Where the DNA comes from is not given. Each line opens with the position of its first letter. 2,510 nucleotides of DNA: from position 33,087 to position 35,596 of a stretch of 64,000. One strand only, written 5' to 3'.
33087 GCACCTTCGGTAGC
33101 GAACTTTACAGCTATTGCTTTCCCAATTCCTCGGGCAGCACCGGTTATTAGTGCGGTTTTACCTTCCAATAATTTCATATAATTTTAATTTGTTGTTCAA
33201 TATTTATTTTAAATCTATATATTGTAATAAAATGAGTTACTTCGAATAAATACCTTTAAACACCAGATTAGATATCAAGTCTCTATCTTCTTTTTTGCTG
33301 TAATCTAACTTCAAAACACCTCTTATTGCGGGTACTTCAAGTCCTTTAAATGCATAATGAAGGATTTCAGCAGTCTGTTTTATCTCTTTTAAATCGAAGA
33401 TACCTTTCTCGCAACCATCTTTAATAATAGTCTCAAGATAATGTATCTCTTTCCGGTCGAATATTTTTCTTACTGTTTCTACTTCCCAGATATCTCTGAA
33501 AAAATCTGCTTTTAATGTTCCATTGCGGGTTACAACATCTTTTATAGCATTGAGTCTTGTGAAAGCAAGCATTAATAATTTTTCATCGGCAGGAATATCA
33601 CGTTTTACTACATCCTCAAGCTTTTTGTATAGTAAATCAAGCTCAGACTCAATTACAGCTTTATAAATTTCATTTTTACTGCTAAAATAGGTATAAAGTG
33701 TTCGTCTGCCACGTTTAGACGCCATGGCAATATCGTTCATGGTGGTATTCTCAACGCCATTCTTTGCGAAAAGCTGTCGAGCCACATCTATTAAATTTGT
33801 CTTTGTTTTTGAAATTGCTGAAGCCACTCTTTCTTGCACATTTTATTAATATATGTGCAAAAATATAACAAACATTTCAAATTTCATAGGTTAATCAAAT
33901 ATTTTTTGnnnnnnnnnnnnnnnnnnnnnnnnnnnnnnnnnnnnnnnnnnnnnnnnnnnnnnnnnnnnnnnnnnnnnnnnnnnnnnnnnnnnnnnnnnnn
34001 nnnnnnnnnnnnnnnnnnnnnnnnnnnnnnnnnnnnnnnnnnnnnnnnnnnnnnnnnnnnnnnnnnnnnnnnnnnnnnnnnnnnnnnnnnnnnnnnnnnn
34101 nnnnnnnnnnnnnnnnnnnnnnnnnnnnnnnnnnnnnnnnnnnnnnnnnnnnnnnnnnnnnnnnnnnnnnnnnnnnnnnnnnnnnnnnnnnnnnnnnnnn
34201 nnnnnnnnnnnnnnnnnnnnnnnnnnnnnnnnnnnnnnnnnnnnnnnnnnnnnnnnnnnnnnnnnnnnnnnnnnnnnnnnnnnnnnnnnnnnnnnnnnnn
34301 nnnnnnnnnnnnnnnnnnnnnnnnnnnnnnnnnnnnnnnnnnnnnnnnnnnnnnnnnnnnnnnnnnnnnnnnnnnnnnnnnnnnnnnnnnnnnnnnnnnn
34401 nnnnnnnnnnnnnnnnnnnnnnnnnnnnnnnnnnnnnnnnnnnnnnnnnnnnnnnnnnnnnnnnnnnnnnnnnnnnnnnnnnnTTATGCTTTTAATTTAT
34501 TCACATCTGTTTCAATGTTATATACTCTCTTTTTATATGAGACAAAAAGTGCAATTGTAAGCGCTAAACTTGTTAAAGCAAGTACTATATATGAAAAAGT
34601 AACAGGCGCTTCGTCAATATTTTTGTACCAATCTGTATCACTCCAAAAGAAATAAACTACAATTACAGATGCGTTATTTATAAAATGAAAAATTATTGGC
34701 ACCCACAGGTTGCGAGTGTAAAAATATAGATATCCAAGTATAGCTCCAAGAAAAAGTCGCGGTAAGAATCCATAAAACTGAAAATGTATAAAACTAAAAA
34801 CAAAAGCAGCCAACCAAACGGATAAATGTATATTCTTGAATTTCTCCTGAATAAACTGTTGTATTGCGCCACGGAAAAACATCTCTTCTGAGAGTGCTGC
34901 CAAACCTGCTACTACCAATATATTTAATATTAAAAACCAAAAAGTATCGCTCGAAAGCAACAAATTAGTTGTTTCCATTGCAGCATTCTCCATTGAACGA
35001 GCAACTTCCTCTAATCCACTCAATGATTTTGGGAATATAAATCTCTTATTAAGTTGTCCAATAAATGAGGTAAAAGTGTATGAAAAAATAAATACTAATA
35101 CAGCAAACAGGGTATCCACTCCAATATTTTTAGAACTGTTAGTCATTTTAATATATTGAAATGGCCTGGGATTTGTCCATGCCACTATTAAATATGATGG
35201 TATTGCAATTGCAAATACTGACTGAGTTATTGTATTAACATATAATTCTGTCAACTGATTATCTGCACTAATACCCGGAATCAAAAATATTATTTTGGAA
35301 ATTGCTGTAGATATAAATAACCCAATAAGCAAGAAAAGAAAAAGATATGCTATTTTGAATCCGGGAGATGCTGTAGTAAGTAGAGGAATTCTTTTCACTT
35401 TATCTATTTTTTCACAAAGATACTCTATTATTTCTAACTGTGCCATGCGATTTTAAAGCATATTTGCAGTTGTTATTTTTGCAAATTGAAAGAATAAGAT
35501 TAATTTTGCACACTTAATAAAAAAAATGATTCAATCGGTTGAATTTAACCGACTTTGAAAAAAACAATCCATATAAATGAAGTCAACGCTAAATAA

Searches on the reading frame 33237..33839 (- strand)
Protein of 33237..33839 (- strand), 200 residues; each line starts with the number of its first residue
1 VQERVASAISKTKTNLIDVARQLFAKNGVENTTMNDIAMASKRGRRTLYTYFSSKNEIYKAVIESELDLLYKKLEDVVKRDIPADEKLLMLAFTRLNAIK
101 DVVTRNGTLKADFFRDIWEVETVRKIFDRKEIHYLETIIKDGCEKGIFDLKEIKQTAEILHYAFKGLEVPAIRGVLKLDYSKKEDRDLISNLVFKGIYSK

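Call 57: search_protein_families(library=pfam, max_evalue=0.00001, proteins=[window:33237-33839:-])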
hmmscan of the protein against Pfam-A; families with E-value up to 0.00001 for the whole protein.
window:33237-33839:- (200 aa): 1 family
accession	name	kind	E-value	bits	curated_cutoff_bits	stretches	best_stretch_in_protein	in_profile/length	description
PF00440.29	TetR_N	-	8.7e-14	51.5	24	1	16-62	1-47/47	Bacterial regulatory proteins, tetR family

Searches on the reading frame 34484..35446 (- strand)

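Call 57: search_protein_families(library=pfam, max_evalue=0.00001, proteins=[window:34484-35446:-])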
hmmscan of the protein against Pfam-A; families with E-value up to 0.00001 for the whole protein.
window:34484-35446:- (320 aa): 1 family
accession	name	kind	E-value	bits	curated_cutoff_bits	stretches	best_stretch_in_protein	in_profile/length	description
PF02517.21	Rce1-like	-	4.1e-19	69.1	22.4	1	170-259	2-92/93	Type II CAAX prenyl endopeptidase Rce1-like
